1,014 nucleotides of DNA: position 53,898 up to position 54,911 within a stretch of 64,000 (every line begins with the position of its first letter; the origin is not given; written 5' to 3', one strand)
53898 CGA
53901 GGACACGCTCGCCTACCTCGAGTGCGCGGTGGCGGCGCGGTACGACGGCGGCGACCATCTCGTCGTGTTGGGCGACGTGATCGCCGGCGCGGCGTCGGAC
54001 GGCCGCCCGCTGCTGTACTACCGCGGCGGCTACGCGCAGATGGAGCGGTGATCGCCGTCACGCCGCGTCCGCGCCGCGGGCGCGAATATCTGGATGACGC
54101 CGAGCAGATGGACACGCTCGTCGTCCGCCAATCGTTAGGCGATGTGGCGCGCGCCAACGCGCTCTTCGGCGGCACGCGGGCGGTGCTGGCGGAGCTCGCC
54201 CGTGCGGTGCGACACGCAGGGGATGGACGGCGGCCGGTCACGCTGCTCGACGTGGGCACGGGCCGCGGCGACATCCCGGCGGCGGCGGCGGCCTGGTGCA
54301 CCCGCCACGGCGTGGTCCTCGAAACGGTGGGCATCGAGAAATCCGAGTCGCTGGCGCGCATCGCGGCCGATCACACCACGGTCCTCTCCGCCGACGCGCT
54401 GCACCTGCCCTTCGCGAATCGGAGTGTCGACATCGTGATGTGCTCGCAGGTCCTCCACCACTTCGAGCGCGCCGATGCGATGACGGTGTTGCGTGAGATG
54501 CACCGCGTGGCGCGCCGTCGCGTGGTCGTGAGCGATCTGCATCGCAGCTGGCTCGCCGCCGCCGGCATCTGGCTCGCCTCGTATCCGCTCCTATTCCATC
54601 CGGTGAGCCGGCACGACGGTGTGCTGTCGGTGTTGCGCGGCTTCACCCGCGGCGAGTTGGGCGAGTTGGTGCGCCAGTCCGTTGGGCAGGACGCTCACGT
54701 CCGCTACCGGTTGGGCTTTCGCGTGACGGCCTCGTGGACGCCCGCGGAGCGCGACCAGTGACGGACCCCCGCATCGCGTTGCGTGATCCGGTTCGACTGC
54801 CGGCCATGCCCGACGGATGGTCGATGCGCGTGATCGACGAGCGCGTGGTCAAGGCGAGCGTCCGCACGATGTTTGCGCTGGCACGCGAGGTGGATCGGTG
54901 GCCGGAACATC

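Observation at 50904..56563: Unassigned six-gene cluster: B12-radical SAM, GGR-family flavoprotein, flavin reductase, SAM methyltransferase, SRPBCC and a stand-alone KAS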

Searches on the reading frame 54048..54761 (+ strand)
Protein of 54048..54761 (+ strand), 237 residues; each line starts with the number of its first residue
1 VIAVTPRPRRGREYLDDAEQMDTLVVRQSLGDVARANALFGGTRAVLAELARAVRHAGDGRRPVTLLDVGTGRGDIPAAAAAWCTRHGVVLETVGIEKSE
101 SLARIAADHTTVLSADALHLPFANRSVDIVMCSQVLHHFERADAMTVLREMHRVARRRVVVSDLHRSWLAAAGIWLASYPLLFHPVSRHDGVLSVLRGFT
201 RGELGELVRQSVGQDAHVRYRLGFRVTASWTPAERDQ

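Call 3: search_protein_families(library=pfam, proteins=[window:54048-54761:+], max_evalue=0.01)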
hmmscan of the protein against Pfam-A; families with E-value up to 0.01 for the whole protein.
window:54048-54761:+ (237 aa): 8 families
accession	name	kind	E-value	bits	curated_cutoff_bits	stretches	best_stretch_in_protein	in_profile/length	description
PF08241.18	Methyltransf_11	-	2.2e-14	54.3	21.2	1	67-157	1-89/95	Methyltransferase domain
PF13649.12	Methyltransf_25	-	2.9e-13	50.7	27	1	67-156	2-94/97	Methyltransferase domain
PF13847.12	Methyltransf_31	-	4.2e-07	30.2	27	1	65-160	6-106/145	Methyltransferase domain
PF13489.12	Methyltransf_23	-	7.8e-07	29.4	27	1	49-176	8-129/164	Methyltransferase domain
PF08242.18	Methyltransf_12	-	3.2e-06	28.2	30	1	67-157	1-94/98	Methyltransferase domain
PF01209.24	Ubie_methyltran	-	4.5e-05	23.3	20.1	1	59-156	44-144/233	ubiE/COQ5 methyltransferase family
PF07021.18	MetW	-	0.00073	19.7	21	1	66-161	17-108/193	Methionine biosynthesis protein MetW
PF09243.16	Rsm22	-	0.0049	16.8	23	1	33-161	9-138/275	Mitochondrial small ribosomal subunit Rsm22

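Call 4: search_protein_families(library=ncbifam, proteins=[window:54048-54761:+], max_evalue=0.01)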
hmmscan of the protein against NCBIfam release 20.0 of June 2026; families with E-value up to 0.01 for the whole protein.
window:54048-54761:+ (237 aa): 18 families
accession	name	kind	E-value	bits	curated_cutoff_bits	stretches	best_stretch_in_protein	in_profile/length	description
NF004851.0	PRK06202.1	equivalog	1e-38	133.1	243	1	6-234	8-233/237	hypothetical protein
NF045667.1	MTase_DVU1556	equivalog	3.4e-10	39.7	155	1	62-166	22-124/213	DVU_1556 family methyltransferase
NF041255.1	mycofact_MftM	equivalog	2.8e-09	36.7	200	1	46-161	123-239/289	mycofactocin oligosaccharide methyltransferase MftM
NF004452.0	PRK05785.1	equivalog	1.6e-08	34.3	207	1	61-162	51-145/228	hypothetical protein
TIGR01934.1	MenG_MenH_UbiE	subfamily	3.2e-08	33.1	158.35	1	54-159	32-137/223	ubiquinone/menaquinone biosynthesis methyltransferase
NF001244.0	PRK00216.1-5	equivalog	6.4e-07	28.9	216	1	63-166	50-158/236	bifunctional demethylmenaquinone methyltransferase/2-methoxy-6-polyprenyl-1,4-benzoquinol methylase UbiE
NF001241.0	PRK00216.1-2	equivalog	8.7e-06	25.5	327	1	98-166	92-152/231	demethylmenaquinone methyltransferase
TIGR02081.1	metW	equivalog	2.4e-05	24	189.5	1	65-160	16-107/194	methionine biosynthesis protein MetW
NF001243.0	PRK00216.1-4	equivalog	3.9e-05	23.1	235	1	64-161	49-149/237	demethylmenaquinone methyltransferase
NF038099.1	AsSugarArsM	exception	7.6e-05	22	400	1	107-163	115-173/321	arsenosugar biosynthesis arsenite methyltransferase ArsM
TIGR02752.1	MenG_heptapren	equivalog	0.00015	21.4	419.85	1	67-158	50-144/231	demethylmenaquinone methyltransferase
TIGR02072.1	BioC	equivalog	0.00016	21.6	184.95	1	50-157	23-126/244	malonyl-ACP O-methyltransferase BioC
NF001240.0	PRK00216.1-1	equivalog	0.00032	19.8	378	1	60-156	61-161/251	bifunctional demethylmenaquinone methyltransferase/2-methoxy-6-polyprenyl-1,4-benzoquinol methylase UbiE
TIGR01983.1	UbiG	equivalog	0.00068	19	102.95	1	63-190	50-181/228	bifunctional 2-polyprenyl-6-hydroxyphenol methylase/3-demethylubiquinol 3-O-methyltransferase UbiG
NF047649.1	MTase_UXPK_star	exception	0.0023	17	460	1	65-162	80-182/283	methyltransferase/UXPK-star double selenoprotein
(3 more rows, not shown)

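Call 22: search_solved_structures(query=window:54048-54761:+, max_evalue=0.001)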
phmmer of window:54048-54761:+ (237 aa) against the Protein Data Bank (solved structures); distinct sequences matched with E-value up to 0.001: 2.
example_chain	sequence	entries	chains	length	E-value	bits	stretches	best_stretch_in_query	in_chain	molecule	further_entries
6uv6_A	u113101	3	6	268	1.6e-05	27.9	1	48-162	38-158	D-glucose O-methyltransferase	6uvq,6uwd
3bus_A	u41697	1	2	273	0.0001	25.3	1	64-158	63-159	Methyltransferase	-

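Call 93: search_dna_similar(query=window:54048-54761:+, collection=plasmids, mode=protein, max_rows=25, max_evalue=0.000001)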
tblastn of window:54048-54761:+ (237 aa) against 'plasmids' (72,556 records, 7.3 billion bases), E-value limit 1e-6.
Records with a match: 30; places in all: 30; records where one place covers at least 80% of the query: 18.
Best place of each record, by identity: <60% 30.
By first word of the organism name: Sphingobium 13; Deinococcus 5; Novosphingobium 4; Falsirhodobacter 1; Paludisphaera 1; Paenibacillus 1; Paracoccus 1; Roseomonas 1; Methylobacterium 1; Microvirga 1; and 1 more.
By predicted mobility (MOB-suite, as given by PLSDB): non-mobilizable 27; mobilizable 2; conjugative 1.
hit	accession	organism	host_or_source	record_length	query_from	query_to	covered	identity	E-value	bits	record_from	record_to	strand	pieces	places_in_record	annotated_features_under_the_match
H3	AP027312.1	Sphingobium sp. TomMM7A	-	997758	1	229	97%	32.4%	7e-13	75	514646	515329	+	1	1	hypothetical protein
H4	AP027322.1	Sphingobium sp. TomTYG43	-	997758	1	229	97%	32.4%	7e-13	75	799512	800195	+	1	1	hypothetical protein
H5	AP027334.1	Sphingobium sp. TomTYG71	-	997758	1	229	97%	32.4%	7e-13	75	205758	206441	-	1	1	hypothetical protein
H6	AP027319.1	Sphingobium sp. TomTYG42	-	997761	1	229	97%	32.4%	7e-13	75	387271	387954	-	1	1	hypothetical protein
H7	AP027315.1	Sphingobium sp. TomMM15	-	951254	1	226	95%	32.8%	5e-13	75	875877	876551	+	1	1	hypothetical protein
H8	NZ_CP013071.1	Sphingobium indicum B90A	sugarcane rhizosphere soil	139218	17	227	89%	34.8%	9e-13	74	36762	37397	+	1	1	methyltransferase domain-containing protein | FAD-dependent monooxygenase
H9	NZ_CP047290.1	Falsirhodobacter algicola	Grateloupia sp.,single cell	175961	16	229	90%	33.8%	2e-12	73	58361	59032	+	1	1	methyltransferase domain-containing protein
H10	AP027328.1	Sphingobium sp. TomTYG64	-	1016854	17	227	89%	34.1%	1e-12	74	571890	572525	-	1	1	hypothetical protein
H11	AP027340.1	Sphingobium sp. TomTYG73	-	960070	17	227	89%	34.1%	1e-12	74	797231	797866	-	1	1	hypothetical protein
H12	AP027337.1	Sphingobium sp. TomTYG72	-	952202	17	227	89%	33.6%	2e-12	73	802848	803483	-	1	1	hypothetical protein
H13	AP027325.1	Sphingobium sp. TomTYG46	-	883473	17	227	89%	33.6%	4e-12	72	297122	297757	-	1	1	hypothetical protein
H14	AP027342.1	Sphingobium sp. TomTYG74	-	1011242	17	226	89%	33.8%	3e-12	73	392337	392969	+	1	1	hypothetical protein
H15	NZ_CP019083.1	Paludisphaera borealis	-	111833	9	231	94%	31.7%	2e-13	76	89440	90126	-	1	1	methyltransferase domain-containing protein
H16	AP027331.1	Sphingobium sp. TomTYG65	-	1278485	17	227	89%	33.3%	8e-15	80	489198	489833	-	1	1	hypothetical protein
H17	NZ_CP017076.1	Novosphingobium resinovorum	single cell,soil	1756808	9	203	82%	34.0%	4e-13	76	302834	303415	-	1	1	none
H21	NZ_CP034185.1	Deinococcus psychrotolerans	whole organism,R2A medium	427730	17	204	79%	29.1%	3e-12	73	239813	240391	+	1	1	class I SAM-dependent methyltransferase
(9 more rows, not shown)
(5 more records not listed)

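Call 94: get_annotated_region(hit=H15, flank=5000)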
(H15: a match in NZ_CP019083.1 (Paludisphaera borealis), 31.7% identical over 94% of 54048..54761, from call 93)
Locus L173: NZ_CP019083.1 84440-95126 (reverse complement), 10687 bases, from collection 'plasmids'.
description: Paludisphaera borealis strain PX4 plasmid PALBO1, complete sequence
organism: Paludisphaera borealis (NCBI taxid 1387353)
taxonomy: Bacteria; Planctomycetota; Planctomycetia; Isosphaerales; Isosphaeraceae; Paludisphaera; Paludisphaera borealis
host: -; source: -; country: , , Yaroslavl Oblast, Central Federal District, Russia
typing (MOB-suite, as given by PLSDB): non-mobilizable; replicon rep_cluster_171
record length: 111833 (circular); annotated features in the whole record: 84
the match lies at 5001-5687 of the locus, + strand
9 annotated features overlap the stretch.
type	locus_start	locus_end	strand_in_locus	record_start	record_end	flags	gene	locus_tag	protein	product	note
CDS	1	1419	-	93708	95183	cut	-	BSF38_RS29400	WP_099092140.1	sigma-54 dependent transcriptional regulator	GO:0006355 - regulation of DNA-templated transcription [Evidence IEA]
CDS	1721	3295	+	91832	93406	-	-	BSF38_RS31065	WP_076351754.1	PAS domain-containing sensor histidine kinase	-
CDS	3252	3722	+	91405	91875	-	-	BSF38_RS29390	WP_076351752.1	response regulator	-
CDS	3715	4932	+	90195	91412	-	-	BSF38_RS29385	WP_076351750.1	hybrid sensor histidine kinase/response regulator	-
CDS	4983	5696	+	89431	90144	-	-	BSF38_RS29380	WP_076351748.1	methyltransferase domain-containing protein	-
CDS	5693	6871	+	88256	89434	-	-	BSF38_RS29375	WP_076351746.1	NAD(P)/FAD-dependent oxidoreductase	-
CDS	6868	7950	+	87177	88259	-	-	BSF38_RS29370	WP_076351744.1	type III polyketide synthase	-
CDS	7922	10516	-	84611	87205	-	-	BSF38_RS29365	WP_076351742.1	serine/threonine-protein kinase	GO:0006468 - protein phosphorylation [Evidence IEA]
CDS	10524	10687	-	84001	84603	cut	-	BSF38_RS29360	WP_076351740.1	sigma-70 family RNA polymerase sigma factor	GO:0006352 - DNA-templated transcription initiation [Evidence IEA]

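Call 95: get_annotated_region(hit=H8, flank=5000)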
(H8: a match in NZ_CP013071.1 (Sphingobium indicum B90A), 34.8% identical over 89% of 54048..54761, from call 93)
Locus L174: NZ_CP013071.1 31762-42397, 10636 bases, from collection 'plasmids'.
description: Sphingobium indicum B90A plasmid pSRL1, complete sequence
organism: Sphingobium indicum B90A (NCBI taxid 861109)
taxonomy: Bacteria; Pseudomonadota; Alphaproteobacteria; Sphingomonadales; Sphingomonadaceae; Sphingobium; Sphingobium indicum; Sphingobium indicum B90A
host: -; source: sugarcane rhizosphere soil; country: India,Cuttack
typing (MOB-suite, as given by PLSDB): mobilizable; replicon rep_cluster_647; relaxase MOBP
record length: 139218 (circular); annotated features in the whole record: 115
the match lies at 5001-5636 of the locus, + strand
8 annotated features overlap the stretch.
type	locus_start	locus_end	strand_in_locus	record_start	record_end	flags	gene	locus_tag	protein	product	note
CDS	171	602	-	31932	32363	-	-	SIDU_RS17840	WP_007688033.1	MarR family winged helix-turn-helix transcriptional regulator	GO:0006355 - regulation of DNA-templated transcription [Evidence IEA]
CDS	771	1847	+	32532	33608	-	-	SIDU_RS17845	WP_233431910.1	HlyD family secretion protein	GO:0055085 - transmembrane transport [Evidence IEA]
CDS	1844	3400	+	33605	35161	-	-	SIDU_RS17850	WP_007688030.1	DHA2 family efflux MFS transporter permease subunit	GO:0009410 - response to xenobiotic stimulus [Evidence IEA]; GO:0006855 - xenobiotic transmembrane transport [Evidence ...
CDS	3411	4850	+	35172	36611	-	-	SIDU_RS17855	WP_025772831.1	efflux transporter outer membrane subunit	GO:0006810 - transport [Evidence IEA]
CDS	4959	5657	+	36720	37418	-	-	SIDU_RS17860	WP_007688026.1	methyltransferase domain-containing protein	-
CDS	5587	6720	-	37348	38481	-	-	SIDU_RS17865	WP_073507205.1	FAD-dependent monooxygenase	-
CDS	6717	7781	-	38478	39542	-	-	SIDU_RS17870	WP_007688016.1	type III polyketide synthase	-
CDS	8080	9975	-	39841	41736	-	-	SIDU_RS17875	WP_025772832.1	potassium transporter Kup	-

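Call 96: get_annotated_region(hit=H21, flank=5000)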
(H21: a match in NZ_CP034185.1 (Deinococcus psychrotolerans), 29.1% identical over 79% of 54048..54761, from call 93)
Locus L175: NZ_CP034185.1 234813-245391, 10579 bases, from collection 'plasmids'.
description: Deinococcus psychrotolerans strain S14-83 plasmid unnamed1, complete sequence
organism: Deinococcus psychrotolerans (NCBI taxid 2489213)
taxonomy: Bacteria; Deinococcota; Deinococci; Deinococcales; Deinococcaceae; Deinococcus; Deinococcus psychrotolerans
host: -; source: whole organism,R2A medium; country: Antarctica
typing (MOB-suite, as given by PLSDB): non-mobilizable
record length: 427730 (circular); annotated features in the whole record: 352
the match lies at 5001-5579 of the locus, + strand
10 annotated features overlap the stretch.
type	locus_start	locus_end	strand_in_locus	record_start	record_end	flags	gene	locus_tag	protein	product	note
CDS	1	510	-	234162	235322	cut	-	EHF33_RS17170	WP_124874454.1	acyl-CoA dehydrogenase family protein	-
CDS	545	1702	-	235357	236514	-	-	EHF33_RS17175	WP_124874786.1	CoA transferase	-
CDS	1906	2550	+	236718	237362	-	-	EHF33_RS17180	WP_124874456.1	methyltransferase domain-containing protein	-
CDS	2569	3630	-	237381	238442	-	-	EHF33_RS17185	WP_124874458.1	lactonase family protein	-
CDS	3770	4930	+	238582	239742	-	-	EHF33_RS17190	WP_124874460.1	3-oxoacyl-[acyl-carrier-protein] synthase III C-terminal domain-containing protein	-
CDS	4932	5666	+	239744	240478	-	-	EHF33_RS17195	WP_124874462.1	class I SAM-dependent methyltransferase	-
CDS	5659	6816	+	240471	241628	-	-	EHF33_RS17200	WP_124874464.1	NAD(P)/FAD-dependent oxidoreductase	-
CDS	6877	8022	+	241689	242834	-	-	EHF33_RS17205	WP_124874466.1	M20/M25/M40 family metallo-hydrolase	-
CDS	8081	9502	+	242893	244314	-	-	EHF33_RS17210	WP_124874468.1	3' terminal RNA ribose 2'-O-methyltransferase Hen1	GO:0042245 - RNA repair [Evidence IEA]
CDS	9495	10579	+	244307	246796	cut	-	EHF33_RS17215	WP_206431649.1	polynucleotide kinase-phosphatase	GO:0042245 - RNA repair [Evidence IEA]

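Call 105: search_protein_families(library=ncbifam, proteins=[L173:4983-5696:+, L173:5693-6871:+, L174:4959-5657:+, L175:4932-5666:+, L173:6868-7950:+], max_evalue=1e-15)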
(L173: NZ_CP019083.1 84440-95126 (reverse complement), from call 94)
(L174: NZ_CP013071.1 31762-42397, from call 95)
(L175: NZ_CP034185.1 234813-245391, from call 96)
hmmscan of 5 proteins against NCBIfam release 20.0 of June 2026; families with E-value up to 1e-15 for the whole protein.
L173:4983-5696:+ (237 aa): 1 family
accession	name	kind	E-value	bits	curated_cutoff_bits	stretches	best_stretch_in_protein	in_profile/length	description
NF004851.0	PRK06202.1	equivalog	4.9e-69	232.4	243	1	6-236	9-231/237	hypothetical protein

L173:5693-6871:+ (392 aa): 3 families
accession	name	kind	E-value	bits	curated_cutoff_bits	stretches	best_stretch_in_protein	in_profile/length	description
TIGR02032.1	GG-red-SF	subfamily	2.2e-33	116.2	158.8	1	16-311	1-292/297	geranylgeranyl reductase family protein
NF045655.1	MkRedMenJ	equivalog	1.8e-19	70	700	0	15-165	4-158/406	menaquinone reductase MenJ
NF049967.1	QhpG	equivalog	3.8e-19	68.9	240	1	18-312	1-282/423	flavin-dependent monooxygenase QhpG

L174:4959-5657:+ (232 aa): 1 family
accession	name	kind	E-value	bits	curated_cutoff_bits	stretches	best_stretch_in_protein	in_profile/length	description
NF004851.0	PRK06202.1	equivalog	5.4e-47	160.2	243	1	7-226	10-226/237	hypothetical protein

L175:4932-5666:+ (244 aa): 1 family
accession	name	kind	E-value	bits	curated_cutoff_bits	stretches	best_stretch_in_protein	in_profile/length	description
NF004851.0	PRK06202.1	equivalog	1.8e-92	309.1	243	1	10-241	4-232/237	hypothetical protein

L173:6868-7950:+ (360 aa): 2 families
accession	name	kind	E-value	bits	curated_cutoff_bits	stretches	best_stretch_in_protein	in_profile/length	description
NF042429.2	DHPHCoAsyn_DpgA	equivalog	1.2e-48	165.8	425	1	79-359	58-348/350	3,5-dihydroxyphenylacetyl-CoA synthase DpgA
NF006829.0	PRK09352.1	subfamily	9.2e-16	57.7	249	0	83-359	45-319/322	beta-ketoacyl-ACP synthase 3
